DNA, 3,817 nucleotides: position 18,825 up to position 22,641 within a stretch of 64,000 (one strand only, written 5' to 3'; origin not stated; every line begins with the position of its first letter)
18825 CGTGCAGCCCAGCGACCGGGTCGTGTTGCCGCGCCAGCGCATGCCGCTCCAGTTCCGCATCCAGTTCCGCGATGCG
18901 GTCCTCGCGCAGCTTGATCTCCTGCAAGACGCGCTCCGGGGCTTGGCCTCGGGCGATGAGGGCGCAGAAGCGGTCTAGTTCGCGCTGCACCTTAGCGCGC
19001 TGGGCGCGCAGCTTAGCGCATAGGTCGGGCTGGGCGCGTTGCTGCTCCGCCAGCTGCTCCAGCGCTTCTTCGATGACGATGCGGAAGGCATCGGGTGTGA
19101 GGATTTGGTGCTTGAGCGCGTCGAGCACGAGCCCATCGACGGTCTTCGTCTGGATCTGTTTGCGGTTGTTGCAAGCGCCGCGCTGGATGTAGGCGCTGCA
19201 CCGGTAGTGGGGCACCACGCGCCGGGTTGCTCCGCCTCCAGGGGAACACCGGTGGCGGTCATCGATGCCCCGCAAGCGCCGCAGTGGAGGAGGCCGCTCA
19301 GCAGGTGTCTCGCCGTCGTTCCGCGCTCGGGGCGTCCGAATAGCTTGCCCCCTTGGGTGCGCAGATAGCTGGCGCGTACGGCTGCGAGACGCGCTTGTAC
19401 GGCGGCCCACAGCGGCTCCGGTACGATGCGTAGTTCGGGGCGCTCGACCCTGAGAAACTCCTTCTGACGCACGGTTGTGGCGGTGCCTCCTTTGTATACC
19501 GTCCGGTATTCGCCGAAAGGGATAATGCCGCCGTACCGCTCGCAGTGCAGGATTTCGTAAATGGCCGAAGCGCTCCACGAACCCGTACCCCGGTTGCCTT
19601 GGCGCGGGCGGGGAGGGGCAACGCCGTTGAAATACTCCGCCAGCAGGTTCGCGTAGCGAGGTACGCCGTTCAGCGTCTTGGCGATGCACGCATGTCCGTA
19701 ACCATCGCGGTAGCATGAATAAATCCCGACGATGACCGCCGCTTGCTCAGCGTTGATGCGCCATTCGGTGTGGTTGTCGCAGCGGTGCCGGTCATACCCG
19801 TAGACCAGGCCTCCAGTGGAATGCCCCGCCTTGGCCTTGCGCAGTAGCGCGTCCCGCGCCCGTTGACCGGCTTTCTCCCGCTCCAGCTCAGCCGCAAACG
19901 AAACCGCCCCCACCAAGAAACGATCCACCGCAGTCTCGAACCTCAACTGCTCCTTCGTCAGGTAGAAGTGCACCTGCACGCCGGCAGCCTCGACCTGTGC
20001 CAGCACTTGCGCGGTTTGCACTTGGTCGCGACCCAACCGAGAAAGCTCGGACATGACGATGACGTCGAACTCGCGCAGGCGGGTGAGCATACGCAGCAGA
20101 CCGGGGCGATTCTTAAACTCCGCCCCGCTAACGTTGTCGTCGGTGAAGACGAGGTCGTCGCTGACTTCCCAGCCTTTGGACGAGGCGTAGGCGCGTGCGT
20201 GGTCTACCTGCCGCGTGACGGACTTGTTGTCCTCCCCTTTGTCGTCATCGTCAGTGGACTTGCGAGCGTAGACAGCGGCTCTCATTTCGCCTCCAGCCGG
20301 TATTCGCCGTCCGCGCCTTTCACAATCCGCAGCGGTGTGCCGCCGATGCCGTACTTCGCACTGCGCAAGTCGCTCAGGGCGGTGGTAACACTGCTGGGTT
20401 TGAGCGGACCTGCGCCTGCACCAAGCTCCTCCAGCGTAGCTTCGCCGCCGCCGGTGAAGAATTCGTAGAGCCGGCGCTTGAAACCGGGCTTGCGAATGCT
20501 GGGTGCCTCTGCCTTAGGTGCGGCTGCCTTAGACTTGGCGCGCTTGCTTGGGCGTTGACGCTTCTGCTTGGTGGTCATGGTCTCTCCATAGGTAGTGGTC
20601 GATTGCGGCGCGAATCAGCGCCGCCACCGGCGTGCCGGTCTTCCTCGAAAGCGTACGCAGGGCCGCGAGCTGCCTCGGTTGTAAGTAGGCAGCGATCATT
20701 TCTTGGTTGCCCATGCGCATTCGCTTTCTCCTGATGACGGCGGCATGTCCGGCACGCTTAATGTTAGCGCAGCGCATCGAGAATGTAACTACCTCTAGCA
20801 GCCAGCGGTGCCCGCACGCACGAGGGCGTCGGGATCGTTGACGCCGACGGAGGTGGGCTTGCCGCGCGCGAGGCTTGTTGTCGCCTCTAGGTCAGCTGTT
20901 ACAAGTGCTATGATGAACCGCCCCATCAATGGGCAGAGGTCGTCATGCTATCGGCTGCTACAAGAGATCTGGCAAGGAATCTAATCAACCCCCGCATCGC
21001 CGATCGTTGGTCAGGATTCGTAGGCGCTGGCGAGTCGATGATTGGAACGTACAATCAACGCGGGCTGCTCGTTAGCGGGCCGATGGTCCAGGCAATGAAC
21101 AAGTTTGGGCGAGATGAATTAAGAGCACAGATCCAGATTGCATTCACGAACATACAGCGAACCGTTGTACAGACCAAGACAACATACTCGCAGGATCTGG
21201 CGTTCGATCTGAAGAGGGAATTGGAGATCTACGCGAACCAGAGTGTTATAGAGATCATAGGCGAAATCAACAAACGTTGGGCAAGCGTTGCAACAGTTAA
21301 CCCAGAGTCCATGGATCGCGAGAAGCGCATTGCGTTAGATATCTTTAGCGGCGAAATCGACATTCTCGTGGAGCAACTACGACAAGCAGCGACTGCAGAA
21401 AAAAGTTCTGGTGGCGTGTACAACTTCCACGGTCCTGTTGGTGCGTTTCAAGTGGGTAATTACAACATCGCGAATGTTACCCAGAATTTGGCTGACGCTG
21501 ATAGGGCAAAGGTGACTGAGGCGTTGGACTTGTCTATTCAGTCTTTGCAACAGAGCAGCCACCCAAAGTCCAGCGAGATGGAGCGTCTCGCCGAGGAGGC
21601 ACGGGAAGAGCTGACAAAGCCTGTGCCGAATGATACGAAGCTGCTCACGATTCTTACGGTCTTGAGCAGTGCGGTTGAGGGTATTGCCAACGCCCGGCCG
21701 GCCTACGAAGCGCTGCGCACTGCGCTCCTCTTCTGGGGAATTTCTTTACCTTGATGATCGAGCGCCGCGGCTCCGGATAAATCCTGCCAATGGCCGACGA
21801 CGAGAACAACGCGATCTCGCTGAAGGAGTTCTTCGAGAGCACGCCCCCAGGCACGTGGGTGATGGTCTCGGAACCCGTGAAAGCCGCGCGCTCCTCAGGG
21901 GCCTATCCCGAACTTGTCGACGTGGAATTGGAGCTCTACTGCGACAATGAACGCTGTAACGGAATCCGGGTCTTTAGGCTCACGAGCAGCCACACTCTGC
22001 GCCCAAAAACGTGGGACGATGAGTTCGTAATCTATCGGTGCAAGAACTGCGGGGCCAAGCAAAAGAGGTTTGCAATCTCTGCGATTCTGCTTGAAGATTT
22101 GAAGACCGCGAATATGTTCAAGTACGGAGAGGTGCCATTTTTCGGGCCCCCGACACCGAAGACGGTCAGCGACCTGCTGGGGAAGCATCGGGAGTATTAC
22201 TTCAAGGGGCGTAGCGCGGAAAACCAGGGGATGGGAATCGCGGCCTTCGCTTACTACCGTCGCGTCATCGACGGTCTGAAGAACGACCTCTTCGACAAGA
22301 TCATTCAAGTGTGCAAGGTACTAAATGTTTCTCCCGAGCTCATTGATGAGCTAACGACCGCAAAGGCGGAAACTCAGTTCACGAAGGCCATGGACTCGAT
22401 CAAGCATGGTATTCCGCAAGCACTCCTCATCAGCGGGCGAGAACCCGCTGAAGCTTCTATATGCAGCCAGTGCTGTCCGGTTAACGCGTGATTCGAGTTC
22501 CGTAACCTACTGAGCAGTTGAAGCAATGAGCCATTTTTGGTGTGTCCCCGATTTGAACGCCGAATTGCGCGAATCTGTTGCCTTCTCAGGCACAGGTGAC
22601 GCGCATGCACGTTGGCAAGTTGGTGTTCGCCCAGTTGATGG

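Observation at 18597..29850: Decaying integrative island: serine-recombinase module plus a lower-GC cargo of uncharacterised, conflict-system-like genes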

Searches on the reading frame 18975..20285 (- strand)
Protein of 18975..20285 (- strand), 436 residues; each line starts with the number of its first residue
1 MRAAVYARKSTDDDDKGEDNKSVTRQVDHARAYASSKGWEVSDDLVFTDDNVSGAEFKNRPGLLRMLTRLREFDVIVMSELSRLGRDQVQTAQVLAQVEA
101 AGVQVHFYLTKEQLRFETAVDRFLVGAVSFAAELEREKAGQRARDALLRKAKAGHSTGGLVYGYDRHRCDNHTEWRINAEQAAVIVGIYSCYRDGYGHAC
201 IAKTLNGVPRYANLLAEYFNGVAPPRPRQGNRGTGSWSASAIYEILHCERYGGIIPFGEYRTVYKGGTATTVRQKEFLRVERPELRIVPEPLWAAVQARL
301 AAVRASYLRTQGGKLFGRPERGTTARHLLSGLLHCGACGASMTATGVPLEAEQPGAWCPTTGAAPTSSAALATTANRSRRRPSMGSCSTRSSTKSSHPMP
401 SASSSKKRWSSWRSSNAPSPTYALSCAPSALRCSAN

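Call 6: search_protein_families(library=pfam, max_evalue=0.01, proteins=[window:18975-20285:-])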
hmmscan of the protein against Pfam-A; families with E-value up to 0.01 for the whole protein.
window:18975-20285:- (436 aa): 3 families
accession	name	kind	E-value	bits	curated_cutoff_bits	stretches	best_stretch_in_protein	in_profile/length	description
PF00239.26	Resolvase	-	7.5e-29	101.1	23.3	1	3-155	1-144/145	Resolvase, N terminal domain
PF07508.19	Recombinase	-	1.8e-09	38.2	21.1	1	180-301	2-100/102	Recombinase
PF13408.12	Zn_ribbon_recom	-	0.0017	19.1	25.3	1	328-345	1-18/58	Recombinase zinc beta ribbon domain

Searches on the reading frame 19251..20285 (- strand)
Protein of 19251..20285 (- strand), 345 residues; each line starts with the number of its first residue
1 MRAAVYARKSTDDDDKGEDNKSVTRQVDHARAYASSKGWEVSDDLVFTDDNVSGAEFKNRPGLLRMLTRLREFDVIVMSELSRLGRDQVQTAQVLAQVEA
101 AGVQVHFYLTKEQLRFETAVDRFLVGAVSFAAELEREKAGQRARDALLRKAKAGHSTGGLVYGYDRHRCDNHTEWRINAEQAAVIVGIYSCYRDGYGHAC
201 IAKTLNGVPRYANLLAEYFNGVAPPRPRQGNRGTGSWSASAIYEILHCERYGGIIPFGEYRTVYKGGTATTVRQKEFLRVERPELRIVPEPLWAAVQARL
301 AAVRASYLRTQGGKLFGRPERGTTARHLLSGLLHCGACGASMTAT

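Call 71: find_related_loci(query=window:19251-20285:-, collection=viral_contigs, flank=6000)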
Query window:19251-20285:- (345 aa) in viral_contigs; peptide patterns used: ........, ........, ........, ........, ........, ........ (x = any residue, [..] = any of these).
10 stretches matched a pattern, but none encodes a relative of the query by tblastn (E <= 1e-3).

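Call 72: search_dna_similar(query=window:19251-20285:-, collection=plasmids, mode=protein, max_rows=10)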
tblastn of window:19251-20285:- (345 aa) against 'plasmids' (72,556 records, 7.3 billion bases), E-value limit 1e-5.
Records with a match: 288; places in all: 319; records where one place covers at least 80% of the query: 183.
Best place of each record, by identity: <60% 288.
By first word of the organism name: Enterococcus 80; Ralstonia 54; Roseomonas 8; Azospirillum 7; Cereibacter 7; Paracoccus 6; Priestia 6; Lentilactobacillus 6; Subdoligranulum 5; Bacillus 5; and 62 more.
By predicted mobility (MOB-suite, as given by PLSDB): non-mobilizable 123; mobilizable 108; conjugative 57.
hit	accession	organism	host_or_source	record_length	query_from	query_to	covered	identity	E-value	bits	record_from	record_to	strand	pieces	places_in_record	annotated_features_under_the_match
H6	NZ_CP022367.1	Azospirillum sp. TSH58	single cell,paddy soils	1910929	2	343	99%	33.3%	9e-20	123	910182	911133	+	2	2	record has no annotation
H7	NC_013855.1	Azospirillum sp. B510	-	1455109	1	343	99%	32.4%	4e-27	119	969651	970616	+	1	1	record has no annotation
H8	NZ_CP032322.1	Azospirillum argentinense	soil sample,Agricultural field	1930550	1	334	97%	32.7%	7e-21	101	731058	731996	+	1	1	record has no annotation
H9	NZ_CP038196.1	Paracoccus versutus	single cell,soil adjacent to the roots ...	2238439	1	339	98%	31.5%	6e-18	92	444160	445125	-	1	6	none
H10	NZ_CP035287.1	Paracoccus versutus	whole organism,soil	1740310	1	339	98%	31.0%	2e-17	91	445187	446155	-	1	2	none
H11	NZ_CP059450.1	Azospirillum brasilense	Prokaryotes,soil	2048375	2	343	99%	30.3%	2e-15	85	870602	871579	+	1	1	none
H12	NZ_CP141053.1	Paracoccus denitrificans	-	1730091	1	339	98%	30.5%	4e-18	93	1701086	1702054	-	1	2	none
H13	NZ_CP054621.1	Azospirillum oryzae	cell culture,soil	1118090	1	343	99%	29.7%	3e-19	96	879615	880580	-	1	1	record has no annotation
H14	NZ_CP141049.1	Microvirga lotononidis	-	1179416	1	341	99%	29.5%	3e-16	87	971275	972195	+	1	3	none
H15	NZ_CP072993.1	Loktanella salsilacus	-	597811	1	339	98%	29.6%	1e-19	97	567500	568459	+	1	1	recombinase family protein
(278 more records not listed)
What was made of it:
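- Tried and rejected: Plasmids hold only hits of <=33% identity (call 72), so no intact sister element was found.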

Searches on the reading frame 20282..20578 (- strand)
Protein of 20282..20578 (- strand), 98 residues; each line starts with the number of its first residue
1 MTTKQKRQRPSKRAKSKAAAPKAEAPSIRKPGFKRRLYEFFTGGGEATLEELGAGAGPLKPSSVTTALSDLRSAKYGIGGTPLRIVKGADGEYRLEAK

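Call 6: search_protein_families(library=pfam, max_evalue=0.01, proteins=[window:20282-20578:-])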
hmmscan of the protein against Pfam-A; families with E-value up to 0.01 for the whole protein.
window:20282-20578:- (98 aa): 0 families

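Call 17: search_protein_families(library=padloc, max_evalue=0.01, proteins=[window:20282-20578:-])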
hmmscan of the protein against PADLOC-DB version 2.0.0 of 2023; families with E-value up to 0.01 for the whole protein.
window:20282-20578:- (98 aa): 0 families

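Call 18: search_protein_families(library=ncbifam, max_evalue=0.01, proteins=[window:20282-20578:-])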
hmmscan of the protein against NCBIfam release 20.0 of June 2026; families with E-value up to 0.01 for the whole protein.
window:20282-20578:- (98 aa): 0 families

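Call 21: search_protein_families(library=phrogs, max_evalue=0.01, proteins=[window:20282-20578:-])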
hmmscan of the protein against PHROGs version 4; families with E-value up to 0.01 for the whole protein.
window:20282-20578:- (98 aa): 0 families

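Call 79: search_protein_families(library=pfam, max_evalue=1, proteins=[window:20282-20578:-])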
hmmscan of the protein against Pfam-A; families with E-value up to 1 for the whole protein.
window:20282-20578:- (98 aa): 0 families

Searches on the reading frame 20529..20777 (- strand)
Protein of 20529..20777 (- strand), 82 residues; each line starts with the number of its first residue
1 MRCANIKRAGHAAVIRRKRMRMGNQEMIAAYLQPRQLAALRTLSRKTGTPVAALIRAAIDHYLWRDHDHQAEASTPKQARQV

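Call 6: search_protein_families(library=pfam, max_evalue=0.01, proteins=[window:20529-20777:-])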
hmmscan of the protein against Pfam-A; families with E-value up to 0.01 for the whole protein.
window:20529-20777:- (82 aa): 3 families
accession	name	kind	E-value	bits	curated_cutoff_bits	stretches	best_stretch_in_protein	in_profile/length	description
PF12651.13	RHH_3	-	8.5e-07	29.3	21.6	1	30-63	7-40/44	Ribbon-helix-helix domain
PF20605.4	Antitox_RHH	-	5.2e-05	23.8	27.2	1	25-63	4-42/50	Antitoxin-like ribbon-helix-helix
PF01402.27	RHH_1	-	0.00046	20.5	20.5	1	31-63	5-37/39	Ribbon-helix-helix protein, copG family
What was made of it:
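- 20529..20777 (-): Ribbon-helix-helix protein. RHH_3 8.5e-07 and RHH_1 at its threshold (call 6).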

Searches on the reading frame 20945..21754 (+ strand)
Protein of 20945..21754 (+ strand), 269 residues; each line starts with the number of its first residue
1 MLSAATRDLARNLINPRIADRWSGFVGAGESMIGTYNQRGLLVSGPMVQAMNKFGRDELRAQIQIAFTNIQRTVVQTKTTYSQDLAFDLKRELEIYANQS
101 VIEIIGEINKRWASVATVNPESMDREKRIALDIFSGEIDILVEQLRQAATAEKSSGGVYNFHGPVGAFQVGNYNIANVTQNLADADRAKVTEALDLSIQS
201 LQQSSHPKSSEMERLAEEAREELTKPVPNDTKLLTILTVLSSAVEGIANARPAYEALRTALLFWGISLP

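Call 6: search_protein_families(library=pfam, max_evalue=0.01, proteins=[window:20945-21754:+])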
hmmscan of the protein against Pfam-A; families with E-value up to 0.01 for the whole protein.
window:20945-21754:+ (269 aa): 1 family
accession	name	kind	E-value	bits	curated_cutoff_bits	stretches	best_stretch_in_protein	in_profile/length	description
PF24650.2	TT1_Tal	-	0.00067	19.7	27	1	73-128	13-67/90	Tal, N-terminal tail tube TT1 domain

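Call 17: search_protein_families(library=padloc, max_evalue=0.01, proteins=[window:20945-21754:+])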
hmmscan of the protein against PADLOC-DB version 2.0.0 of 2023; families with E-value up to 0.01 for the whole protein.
window:20945-21754:+ (269 aa): 0 families
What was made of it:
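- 20945..21754 (+): 269-aa all-helical protein of an unnamed family of uniform length (~275 aa). No Pfam or PADLOC hit (calls 6, 17).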

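Call 18: search_protein_families(library=ncbifam, max_evalue=0.01, proteins=[window:20945-21754:+])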
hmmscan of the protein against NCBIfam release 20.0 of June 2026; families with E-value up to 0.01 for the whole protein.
window:20945-21754:+ (269 aa): 0 families

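Call 21: search_protein_families(library=phrogs, max_evalue=0.01, proteins=[window:20945-21754:+])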
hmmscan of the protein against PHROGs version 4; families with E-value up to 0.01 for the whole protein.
window:20945-21754:+ (269 aa): 0 families

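Call 79: search_protein_families(library=pfam, max_evalue=1, proteins=[window:20945-21754:+])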
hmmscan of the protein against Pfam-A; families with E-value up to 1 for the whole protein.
window:20945-21754:+ (269 aa): 2 families
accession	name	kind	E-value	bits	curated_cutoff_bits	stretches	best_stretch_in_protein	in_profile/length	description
PF24650.2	TT1_Tal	-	0.00067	19.7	27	1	73-128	13-67/90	Tal, N-terminal tail tube TT1 domain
PF02971.19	FTCD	-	0.035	14.5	24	0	142-195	21-72/145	Formiminotransferase domain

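Call 98: search_protein_representatives(protein=window:20945-21754:+)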
Query: 269 residues. Proteins with E-value up to 0.001 (for the whole library): 511; up to 1e-10: 198; up to 1e-30: 1. The best 150 are listed.
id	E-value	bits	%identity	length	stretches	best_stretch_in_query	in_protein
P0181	6.6e-169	576.1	100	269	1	1-269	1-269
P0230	1.5e-27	113.3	34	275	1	8-269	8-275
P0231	2.5e-26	109.3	31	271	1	5-269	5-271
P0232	2.0e-25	106.3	32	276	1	5-269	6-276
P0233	9.4e-25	104.1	34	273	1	4-269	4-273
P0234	2.0e-24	103.1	29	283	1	4-269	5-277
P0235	2.2e-24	102.9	33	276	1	3-269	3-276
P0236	5.2e-23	98.4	31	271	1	5-269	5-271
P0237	6.0e-23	98.2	33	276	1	38-269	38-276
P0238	6.3e-23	98.2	29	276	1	19-269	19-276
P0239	6.8e-23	98.0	31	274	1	1-269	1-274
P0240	3.5e-22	95.7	32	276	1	35-269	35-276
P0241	3.7e-22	95.7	31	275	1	5-265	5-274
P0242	4.3e-22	95.4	32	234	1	56-269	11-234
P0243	4.9e-22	95.2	33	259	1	36-269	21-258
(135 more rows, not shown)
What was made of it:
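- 20945..21754 (+): 511 representatives at E<=1e-3 (call 98).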

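Call 99: find_encoding_contigs(protein=P0230, flank=4000, max_places=10)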
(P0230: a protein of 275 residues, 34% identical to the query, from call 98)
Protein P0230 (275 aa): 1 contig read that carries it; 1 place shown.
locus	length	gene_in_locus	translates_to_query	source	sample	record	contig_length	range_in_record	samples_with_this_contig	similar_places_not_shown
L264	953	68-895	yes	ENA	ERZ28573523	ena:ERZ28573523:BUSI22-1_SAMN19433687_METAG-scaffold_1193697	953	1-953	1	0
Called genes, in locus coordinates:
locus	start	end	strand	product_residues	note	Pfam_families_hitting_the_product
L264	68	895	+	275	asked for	-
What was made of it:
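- Tried and rejected: One context look-up for a 269-aa homologue returned a 953-bp contig with no neighbours (call 99).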

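Call 103: find_related_loci(query=A5, collection=viral_contigs, flank=4000)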
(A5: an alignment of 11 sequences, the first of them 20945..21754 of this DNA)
Query A5 (269 aa) in viral_contigs; peptide patterns used: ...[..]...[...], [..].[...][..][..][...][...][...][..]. (x = any residue, [..] = any of these).
60 stretches matched a pattern, but none encodes a relative of the query by tblastn (E <= 1e-3).

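Call 104: search_dna_similar(query=window:20945-21754:+, collection=plasmids, mode=protein, max_evalue=0.001, max_rows=12)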
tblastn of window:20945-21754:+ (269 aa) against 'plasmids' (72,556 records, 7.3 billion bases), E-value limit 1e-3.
Records with a match: 1; places in all: 1; records where one place covers at least 80% of the query: 1.
Best place of each record, by identity: <60% 1.
By first word of the organism name: Beijerinckia 1.
By predicted mobility (MOB-suite, as given by PLSDB): conjugative 1.
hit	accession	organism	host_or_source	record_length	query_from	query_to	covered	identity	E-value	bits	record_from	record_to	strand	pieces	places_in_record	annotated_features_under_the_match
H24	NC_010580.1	Beijerinckia indica subsp. indica ATCC 9039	-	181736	39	269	86%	25.6%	1e-4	51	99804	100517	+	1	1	hypothetical protein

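Call 107: get_annotated_region(hit=H24, flank=4000)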
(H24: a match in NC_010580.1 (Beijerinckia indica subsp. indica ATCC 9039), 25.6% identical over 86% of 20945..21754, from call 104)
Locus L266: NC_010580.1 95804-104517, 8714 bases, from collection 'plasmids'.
description: Beijerinckia indica subsp. indica ATCC 9039 plasmid pBIND01, complete sequence
organism: Beijerinckia indica subsp. indica ATCC 9039 (NCBI taxid 395963)
taxonomy: Bacteria; Pseudomonadota; Alphaproteobacteria; Hyphomicrobiales; Beijerinckiaceae; Beijerinckia; Beijerinckia indica; Beijerinckia indica subsp. indica ATCC 9039
host: -; source: -; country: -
typing (MOB-suite, as given by PLSDB): conjugative; replicon rep_cluster_2043; relaxase MOBF; mating-pair formation MPF_I
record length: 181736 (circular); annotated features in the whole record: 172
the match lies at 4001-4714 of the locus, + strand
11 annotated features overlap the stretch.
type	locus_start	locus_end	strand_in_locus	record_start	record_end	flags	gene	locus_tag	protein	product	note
CDS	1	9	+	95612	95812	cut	-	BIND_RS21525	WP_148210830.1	hypothetical protein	-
CDS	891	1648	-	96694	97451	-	-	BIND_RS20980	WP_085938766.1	IS5 family transposase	-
CDS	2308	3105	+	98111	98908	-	-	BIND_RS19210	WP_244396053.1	DUF1403 family protein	-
CDS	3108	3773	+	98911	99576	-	-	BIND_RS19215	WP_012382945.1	SMC-Scp complex subunit ScpB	-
CDS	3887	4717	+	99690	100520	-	-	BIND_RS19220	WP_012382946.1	hypothetical protein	-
CDS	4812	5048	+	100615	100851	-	-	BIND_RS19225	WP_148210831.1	hypothetical protein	-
CDS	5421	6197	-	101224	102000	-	-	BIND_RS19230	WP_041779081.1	hypothetical protein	-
CDS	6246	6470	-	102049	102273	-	-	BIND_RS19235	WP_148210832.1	hypothetical protein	-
CDS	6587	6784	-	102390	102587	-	-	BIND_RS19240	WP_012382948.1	hypothetical protein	-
CDS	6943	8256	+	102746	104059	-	-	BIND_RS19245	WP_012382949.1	sugar ABC transporter substrate-binding protein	-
CDS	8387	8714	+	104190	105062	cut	-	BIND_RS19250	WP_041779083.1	sugar ABC transporter permease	-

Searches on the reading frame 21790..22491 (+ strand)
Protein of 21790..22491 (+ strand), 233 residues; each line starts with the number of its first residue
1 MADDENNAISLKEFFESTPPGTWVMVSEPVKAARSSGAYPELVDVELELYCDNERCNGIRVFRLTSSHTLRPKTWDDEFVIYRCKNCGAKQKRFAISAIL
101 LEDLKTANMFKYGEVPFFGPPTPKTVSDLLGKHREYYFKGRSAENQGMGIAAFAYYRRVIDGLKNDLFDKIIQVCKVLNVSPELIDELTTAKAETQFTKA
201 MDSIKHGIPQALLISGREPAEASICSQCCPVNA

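Call 6: search_protein_families(library=pfam, max_evalue=0.01, proteins=[window:21790-22491:+])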
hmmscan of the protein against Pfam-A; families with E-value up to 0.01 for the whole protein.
window:21790-22491:+ (233 aa): 0 families

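Call 17: search_protein_families(library=padloc, max_evalue=0.01, proteins=[window:21790-22491:+])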
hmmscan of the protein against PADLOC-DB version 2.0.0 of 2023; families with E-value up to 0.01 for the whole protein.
window:21790-22491:+ (233 aa): 0 families

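Call 18: search_protein_families(library=ncbifam, max_evalue=0.01, proteins=[window:21790-22491:+])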
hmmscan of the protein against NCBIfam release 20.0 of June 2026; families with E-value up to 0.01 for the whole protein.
window:21790-22491:+ (233 aa): 0 families

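Call 21: search_protein_families(library=phrogs, max_evalue=0.01, proteins=[window:21790-22491:+])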
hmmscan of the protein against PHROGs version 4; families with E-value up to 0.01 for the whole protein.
window:21790-22491:+ (233 aa): 1 family
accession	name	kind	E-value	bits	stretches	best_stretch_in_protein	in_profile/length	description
phrog_25239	-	unknown function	1e-32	114.5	1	44-220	52-232/294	-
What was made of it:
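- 21790..23971 (+): Zn-ribbon protein pseudogene (phrog_25239 family). It has a +1 frameshift at ~22435 and is interrupted by the IS. The coding parts are 21790-22467 and 23794-23971. phrog_25239 1e-32 (call 21).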
